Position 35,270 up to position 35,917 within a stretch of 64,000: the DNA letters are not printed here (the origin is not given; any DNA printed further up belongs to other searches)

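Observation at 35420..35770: STAS-domain anti-sigma-factor-antagonist gene embedded between mraZ and rsmH in the dcw cluster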

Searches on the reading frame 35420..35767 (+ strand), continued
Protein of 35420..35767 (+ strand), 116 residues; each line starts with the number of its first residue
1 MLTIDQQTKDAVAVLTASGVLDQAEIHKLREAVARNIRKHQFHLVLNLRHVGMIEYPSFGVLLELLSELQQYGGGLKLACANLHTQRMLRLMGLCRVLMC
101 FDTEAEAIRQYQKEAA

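Call 45: fold_search(model_id=the predicted structure, library=pdb)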
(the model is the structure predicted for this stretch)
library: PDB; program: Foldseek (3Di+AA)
matches with E <= 10: 1352; with E <= 0.001: 54
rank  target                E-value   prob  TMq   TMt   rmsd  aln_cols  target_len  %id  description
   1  1th8_B                9.0e-10  1.00  0.88  0.89   1.5       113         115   25  Crystal Structures of the ADP and ATP bound forms of the Bacillus Anti-sigma factor SpoIIAB in complex with the Anti-a (released 2004-06-15)
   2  1thn_B                1.3e-09  1.00  0.88  0.89   1.5       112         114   25  Crystal Structures of the ADP and ATP bound forms of the Bacillus Anti-sigma factor SpoIIAB in complex with the Anti-a (released 2004-06-15)
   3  1tid_D                4.2e-09  1.00  0.85  0.84   1.6       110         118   25  Crystal Structures of the ADP and ATP bound forms of the Bacillus Anti-sigma factor SpoIIAB in complex with the Anti-a (released 2004-06-15)
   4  1tid_B                1.1e-08  1.00  0.85  0.83   1.6       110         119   25  Crystal Structures of the ADP and ATP bound forms of the Bacillus Anti-sigma factor SpoIIAB in complex with the Anti-a (released 2004-06-15)
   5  1til_B                1.1e-08  1.00  0.86  0.85   1.6       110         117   25  Crystal Structures of the ADP and ATP bound forms of the Bacillus Anti-sigma factor SpoIIAB in complex with the Anti-a (released 2004-06-15)
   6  6m36_H                1.3e-08  1.00  0.79  0.90   1.8       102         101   19  The crystal structure of B. subtilis RsbV/RsbW complex in the monoclinic crystal form (released 2020-07-15)
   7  6m36_B                2.1e-08  1.00  0.78  0.90   1.7       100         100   19  The crystal structure of B. subtilis RsbV/RsbW complex in the monoclinic crystal form (released 2020-07-15)
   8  3f43                  9.1e-08  1.00  0.85  0.84   1.5       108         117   26  Crystal structure of a putative anti-sigma factor antagonist (tm1081) from thermotoga maritima at 1.59 A resolution (released 2008-11-25)
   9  1vc1_A                1.0e-07  1.00  0.85  0.89   1.5       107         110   23  Crystal structure of the TM1442 protein from Thermotoga maritima, a homolog of the Bacillus subtilis general stress re (released 2004-09-28)
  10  4hyl_A                1.3e-07  1.00  0.81  0.82   1.8       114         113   19  The crystal structure of an anti-sigma-factor antagonist from Haliangium ochraceum DSM 14365 (released 2012-11-28)
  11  4hyl_B                1.4e-07  1.00  0.81  0.82   1.8       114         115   19  The crystal structure of an anti-sigma-factor antagonist from Haliangium ochraceum DSM 14365 (released 2012-11-28)
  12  6m36_D                2.5e-07  1.00  0.75  0.87   1.8        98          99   19  The crystal structure of B. subtilis RsbV/RsbW complex in the monoclinic crystal form (released 2020-07-15)
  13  4qtp_A                3.0e-07  1.00  0.86  0.86   1.8       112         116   20  Crystal Structure of an Anti-sigma Factor Antagonist from Mycobacterium paratuberculosis (released 2014-07-16)
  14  2ka5_MODEL_1_A        4.3e-07  1.00  0.82  0.76   1.8       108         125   26  NMR Structure of the protein TM1081 (released 2008-11-25)
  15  8ih8_B                4.5e-07  1.00  0.84  0.83   1.6       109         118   23  anti-sigmaF factor and Anti-sigmaF factor antagonist complex(usfx-RsfB) (released 2024-02-28)
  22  1auz_MODEL_1_A        3.6e-06  1.00  0.78  0.78   2.2       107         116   24  SOLUTION STRUCTURE OF SPOIIAA, A PHOSPHORYLATABLE COMPONENT OF THE SYSTEM THAT REGULATES TRANSCRIPTION FACTOR  (released 1998-07-01)
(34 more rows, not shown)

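Call 56: search_protein_families(library=pfam, proteins=[P0009, P0010, P0014, P0016, P0017, P0018, P0015, P0024], max_evalue=0.0001)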
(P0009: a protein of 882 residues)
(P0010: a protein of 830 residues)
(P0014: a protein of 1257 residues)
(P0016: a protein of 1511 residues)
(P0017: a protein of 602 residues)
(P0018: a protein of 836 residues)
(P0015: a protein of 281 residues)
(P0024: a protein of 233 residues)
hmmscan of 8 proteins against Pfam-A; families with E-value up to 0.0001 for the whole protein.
P0009 (882 aa): 5 families
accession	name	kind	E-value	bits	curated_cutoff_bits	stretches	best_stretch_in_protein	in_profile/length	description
PF01740.26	STAS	-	7.6e-53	177.2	22.6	3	348-449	4-106/106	STAS domain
PF07228.17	SpoIIE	-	1.4e-31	110.4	25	1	3-143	57-190/192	Stage II sporulation protein E (SpoIIE)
PF13466.11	STAS_2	-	2.5e-24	85.7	29.2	2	357-436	1-79/80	STAS domain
PF13518.12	HTH_28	-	8.4e-07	29.4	25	1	164-202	10-47/52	Helix-turn-helix domain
PF13384.12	HTH_23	-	2.7e-05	24.3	24.6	1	159-199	10-49/50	Homeodomain-like domain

P0010 (830 aa): 2 families
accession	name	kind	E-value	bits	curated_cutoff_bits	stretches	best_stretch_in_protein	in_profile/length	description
PF01740.26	STAS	-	2.8e-51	172.2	22.6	3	181-279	6-105/106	STAS domain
PF13466.11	STAS_2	-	5.6e-24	84.6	29.2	2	363-442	1-79/80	STAS domain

P0014 (1257 aa): 8 families
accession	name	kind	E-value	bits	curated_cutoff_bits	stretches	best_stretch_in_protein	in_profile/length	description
PF01740.26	STAS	-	1.7e-49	166.5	22.6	3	832-919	6-94/106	STAS domain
PF07228.17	SpoIIE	-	1.1e-47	163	25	1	264-460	1-190/192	Stage II sporulation protein E (SpoIIE)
PF13466.11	STAS_2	-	1.9e-20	73.3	29.2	2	839-918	1-79/80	STAS domain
PF13551.12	HTH_29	-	6.5e-07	29.8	28.1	1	473-518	1-46/64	Winged helix-turn helix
PF00672.30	HAMP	-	6.7e-07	30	25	1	157-199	5-47/53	HAMP domain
PF13518.12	HTH_28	-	7.4e-07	29.6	25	1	474-519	3-47/52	Helix-turn-helix domain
PF13384.12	HTH_23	-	9.9e-06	25.7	24.6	1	473-516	7-49/50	Homeodomain-like domain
PF17203.10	sCache_3_2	-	6.5e-05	23.5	28.4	0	2-130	17-136/140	Single cache domain 3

P0016 (1511 aa): 10 families
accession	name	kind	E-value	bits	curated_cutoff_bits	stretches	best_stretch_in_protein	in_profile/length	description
PF01740.26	STAS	-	4.5e-53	177.9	22.6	3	878-976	7-106/106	STAS domain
PF07228.17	SpoIIE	-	2.2e-49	168.4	25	1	472-668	1-190/192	Stage II sporulation protein E (SpoIIE)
PF13581.12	HATPase_c_2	-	1.1e-30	106.7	27.4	1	20-145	1-127/127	Histidine kinase-like ATPase domain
PF13466.11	STAS_2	-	6e-21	74.8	29.2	2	1045-1124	1-79/80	STAS domain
PF00672.30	HAMP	-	9.2e-07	29.5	25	1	365-406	5-46/53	HAMP domain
PF02518.31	HATPase_c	-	2.6e-06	28.3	26.4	1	53-128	8-85/111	Histidine kinase-, DNA gyrase B-, and HSP90-like ATPase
PF17203.10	sCache_3_2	-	1.8e-05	25.3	28.4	1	208-339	15-137/140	Single cache domain 3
PF13551.12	HTH_29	-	2.3e-05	24.9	28.1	1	681-727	1-47/64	Winged helix-turn helix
PF13518.12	HTH_28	-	2.8e-05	24.5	25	1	681-724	2-44/52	Helix-turn-helix domain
PF13384.12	HTH_23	-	4.9e-05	23.4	24.6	0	681-723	7-48/50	Homeodomain-like domain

P0017 (602 aa): 2 families
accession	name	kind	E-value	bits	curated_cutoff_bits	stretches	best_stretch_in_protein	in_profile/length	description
PF01740.26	STAS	-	1.2e-50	170.2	22.6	3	36-135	6-106/106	STAS domain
PF13466.11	STAS_2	-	5.6e-31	107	29.2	3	43-122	1-79/80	STAS domain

P0018 (836 aa): 4 families
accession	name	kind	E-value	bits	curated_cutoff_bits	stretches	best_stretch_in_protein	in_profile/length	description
PF01740.26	STAS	-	2.9e-53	178.5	22.6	3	235-336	4-106/106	STAS domain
PF13466.11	STAS_2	-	4.1e-23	81.8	29.2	2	244-323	1-79/80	STAS domain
PF13384.12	HTH_23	-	4.9e-06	26.6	24.6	0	46-89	7-49/50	Homeodomain-like domain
PF13518.12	HTH_28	-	2.1e-05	24.9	25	0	46-92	2-47/52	Helix-turn-helix domain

P0015 (281 aa): 2 families
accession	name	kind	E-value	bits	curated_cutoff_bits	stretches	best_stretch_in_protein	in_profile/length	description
PF01740.26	STAS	-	1.3e-30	105.8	22.6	2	22-117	10-106/106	STAS domain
PF13466.11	STAS_2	-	2.7e-24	85.6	29.2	2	25-104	1-79/80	STAS domain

P0024 (233 aa): 2 families
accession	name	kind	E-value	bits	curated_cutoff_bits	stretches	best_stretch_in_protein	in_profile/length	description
PF01740.26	STAS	-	3.2e-42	143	22.6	2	7-106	6-106/106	STAS domain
PF13466.11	STAS_2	-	2.7e-21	76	29.2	2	139-210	5-74/80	STAS domain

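Call 62: find_encoding_contigs(protein=P0008, flank=3000, max_places=1)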
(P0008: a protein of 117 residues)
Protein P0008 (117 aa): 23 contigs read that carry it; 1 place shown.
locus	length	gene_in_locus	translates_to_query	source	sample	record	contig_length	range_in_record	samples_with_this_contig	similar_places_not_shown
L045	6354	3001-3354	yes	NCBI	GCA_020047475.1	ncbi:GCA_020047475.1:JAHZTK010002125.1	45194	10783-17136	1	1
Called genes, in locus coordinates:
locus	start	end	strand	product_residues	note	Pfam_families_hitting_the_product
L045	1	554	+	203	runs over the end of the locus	-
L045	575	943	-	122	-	PF02311:AraC_binding, PF07883:Cupin_2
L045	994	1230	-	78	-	-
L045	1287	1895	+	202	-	PF02545:Maf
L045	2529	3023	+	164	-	PF02381:MraZ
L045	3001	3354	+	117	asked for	PF01740:STAS, PF13466:STAS_2 (weak)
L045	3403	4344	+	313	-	PF01795:Methyltransf_5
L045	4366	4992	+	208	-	-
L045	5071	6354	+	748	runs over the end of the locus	PF03717:PBP_dimer, PF00905:Transpeptidase, PF03793:PASTA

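Call 63: find_encoding_contigs(protein=P0019, flank=3000, max_places=1)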
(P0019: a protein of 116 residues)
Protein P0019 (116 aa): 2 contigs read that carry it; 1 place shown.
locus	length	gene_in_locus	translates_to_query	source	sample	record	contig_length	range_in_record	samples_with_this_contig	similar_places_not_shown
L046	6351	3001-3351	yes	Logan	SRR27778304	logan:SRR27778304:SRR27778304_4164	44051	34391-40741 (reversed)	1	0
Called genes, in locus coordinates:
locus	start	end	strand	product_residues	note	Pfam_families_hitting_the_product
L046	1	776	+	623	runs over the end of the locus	PF13476:AAA_23, PF10805:DUF2730 (faint)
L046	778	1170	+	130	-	-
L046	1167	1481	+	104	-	-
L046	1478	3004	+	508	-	-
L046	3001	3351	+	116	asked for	PF01740:STAS, PF13466:STAS_2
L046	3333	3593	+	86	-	-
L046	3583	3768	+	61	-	-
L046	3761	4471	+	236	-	PF09414:RNA_ligase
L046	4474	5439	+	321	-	PF07505:DUF5131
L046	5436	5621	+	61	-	-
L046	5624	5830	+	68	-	-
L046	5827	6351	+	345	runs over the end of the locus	PF01555:N6_N4_Mtase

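Call 64: find_encoding_contigs(protein=P0007, flank=3000, max_places=1)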
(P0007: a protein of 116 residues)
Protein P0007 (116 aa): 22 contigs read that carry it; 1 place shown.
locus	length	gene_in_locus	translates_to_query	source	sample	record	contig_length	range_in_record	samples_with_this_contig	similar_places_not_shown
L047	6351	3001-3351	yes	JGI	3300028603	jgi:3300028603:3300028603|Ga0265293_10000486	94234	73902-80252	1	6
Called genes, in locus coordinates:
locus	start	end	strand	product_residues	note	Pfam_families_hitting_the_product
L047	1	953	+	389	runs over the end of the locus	PF13439:Glyco_transf_4, PF13579:Glyco_trans_4_4, PF00534:Glycos_transf_1, PF13692:Glyco_trans_1_4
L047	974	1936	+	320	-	PF01207:Dus, PF00977:His_biosynth (faint)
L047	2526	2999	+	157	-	PF02381:MraZ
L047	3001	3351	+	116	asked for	PF01740:STAS, PF13466:STAS_2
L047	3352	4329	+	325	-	PF01795:Methyltransf_5, PF13649:Methyltransf_25 (faint)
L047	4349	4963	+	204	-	-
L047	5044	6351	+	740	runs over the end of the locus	PF03717:PBP_dimer, PF00905:Transpeptidase, PF03793:PASTA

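Call 65: find_encoding_contigs(protein=P0039, flank=3000, max_places=1)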
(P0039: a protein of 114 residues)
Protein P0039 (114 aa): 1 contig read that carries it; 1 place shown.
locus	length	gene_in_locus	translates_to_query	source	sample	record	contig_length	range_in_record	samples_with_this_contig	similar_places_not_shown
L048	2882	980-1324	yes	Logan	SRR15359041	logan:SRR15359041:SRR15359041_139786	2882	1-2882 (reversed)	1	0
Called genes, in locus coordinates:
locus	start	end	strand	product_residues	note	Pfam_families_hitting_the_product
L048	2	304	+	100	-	?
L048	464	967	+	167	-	PF02381:MraZ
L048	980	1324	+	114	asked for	PF01740:STAS, PF13466:STAS_2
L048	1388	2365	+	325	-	PF01795:Methyltransf_5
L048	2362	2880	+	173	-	?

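Call 72: search_protein_families(library=padloc, proteins=[window:35420-35767:+], max_evalue=0.01)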
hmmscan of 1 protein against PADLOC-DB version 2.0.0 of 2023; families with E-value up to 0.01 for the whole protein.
window:35420-35767:+ (116 aa): 1 family
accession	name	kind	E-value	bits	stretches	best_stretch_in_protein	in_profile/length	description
PDLC01806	CARF1--CARF_HEPN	-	0.0081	13.3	1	9-114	124-228/410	-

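Call 74: list_cluster_members(proteins=[P0009, P0010, P0014, P0016, P0017, P0018, P0027, P0030, P0047, P0066])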
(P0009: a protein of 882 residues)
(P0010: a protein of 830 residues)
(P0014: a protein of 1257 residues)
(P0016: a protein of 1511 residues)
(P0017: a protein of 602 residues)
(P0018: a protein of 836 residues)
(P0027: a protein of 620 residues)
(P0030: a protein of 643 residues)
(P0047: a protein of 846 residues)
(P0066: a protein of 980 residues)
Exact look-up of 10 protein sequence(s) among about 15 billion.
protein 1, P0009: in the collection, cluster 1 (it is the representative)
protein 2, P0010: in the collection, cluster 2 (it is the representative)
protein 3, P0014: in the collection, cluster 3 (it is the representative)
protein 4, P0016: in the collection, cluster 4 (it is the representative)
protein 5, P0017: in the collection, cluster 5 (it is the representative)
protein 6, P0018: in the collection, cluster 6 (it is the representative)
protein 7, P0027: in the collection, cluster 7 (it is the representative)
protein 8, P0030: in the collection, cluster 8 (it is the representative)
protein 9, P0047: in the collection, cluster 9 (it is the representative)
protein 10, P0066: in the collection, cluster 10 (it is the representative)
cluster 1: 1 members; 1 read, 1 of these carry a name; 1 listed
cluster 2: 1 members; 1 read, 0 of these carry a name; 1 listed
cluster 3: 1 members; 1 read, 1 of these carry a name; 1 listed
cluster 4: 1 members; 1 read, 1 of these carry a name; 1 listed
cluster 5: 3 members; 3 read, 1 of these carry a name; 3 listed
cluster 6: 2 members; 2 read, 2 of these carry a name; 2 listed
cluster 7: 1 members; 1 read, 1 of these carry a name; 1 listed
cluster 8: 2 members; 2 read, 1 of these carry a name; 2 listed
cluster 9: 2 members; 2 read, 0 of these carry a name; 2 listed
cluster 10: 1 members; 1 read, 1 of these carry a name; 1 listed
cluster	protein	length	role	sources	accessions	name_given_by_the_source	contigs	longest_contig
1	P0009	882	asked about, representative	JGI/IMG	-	anti-anti-sigma factor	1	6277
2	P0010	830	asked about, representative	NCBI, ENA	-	-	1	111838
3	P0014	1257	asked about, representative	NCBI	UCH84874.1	MAG: anti-sigma factor antagonist, partial [Candidatus Latescibacterota bacterium]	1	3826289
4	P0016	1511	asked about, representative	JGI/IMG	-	anti-anti-sigma factor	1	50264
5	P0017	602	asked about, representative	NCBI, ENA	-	-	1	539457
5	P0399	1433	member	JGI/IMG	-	anti-anti-sigma factor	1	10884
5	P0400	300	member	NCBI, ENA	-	-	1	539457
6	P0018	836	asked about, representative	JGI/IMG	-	anti-anti-sigma factor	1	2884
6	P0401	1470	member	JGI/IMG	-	anti-anti-sigma factor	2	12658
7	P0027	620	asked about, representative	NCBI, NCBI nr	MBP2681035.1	MAG: anti-anti-sigma factor, partial [Candidatus Krumholzibacteriota bacterium] | anti-anti-sigma factor [Candidatus Krumholzibacteriota bacterium]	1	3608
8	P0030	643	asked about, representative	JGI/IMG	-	-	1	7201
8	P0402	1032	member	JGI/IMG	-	anti-anti-sigma factor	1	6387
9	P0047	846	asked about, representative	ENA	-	-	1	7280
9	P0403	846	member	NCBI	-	-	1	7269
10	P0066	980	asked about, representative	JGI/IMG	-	anti-anti-sigma factor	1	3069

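Call 75: find_related_loci(query=P0019, collection=viral_contigs, flank=4000)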
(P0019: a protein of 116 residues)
Query P0019 (116 aa) in viral_contigs; peptide patterns used: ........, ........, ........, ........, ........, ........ (x = any residue, [..] = any of these).
66 stretches matched a pattern, but none encodes a relative of the query by tblastn (E <= 1e-3).

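Call 76: find_related_loci(query=A3, collection=viral_contigs, flank=3000)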
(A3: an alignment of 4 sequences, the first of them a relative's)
Query A3 (113 aa) in viral_contigs; peptide patterns used: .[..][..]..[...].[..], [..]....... (x = any residue, [..] = any of these).
262 stretches matched a pattern, but none encodes a relative of the query by tblastn (E <= 1e-3).
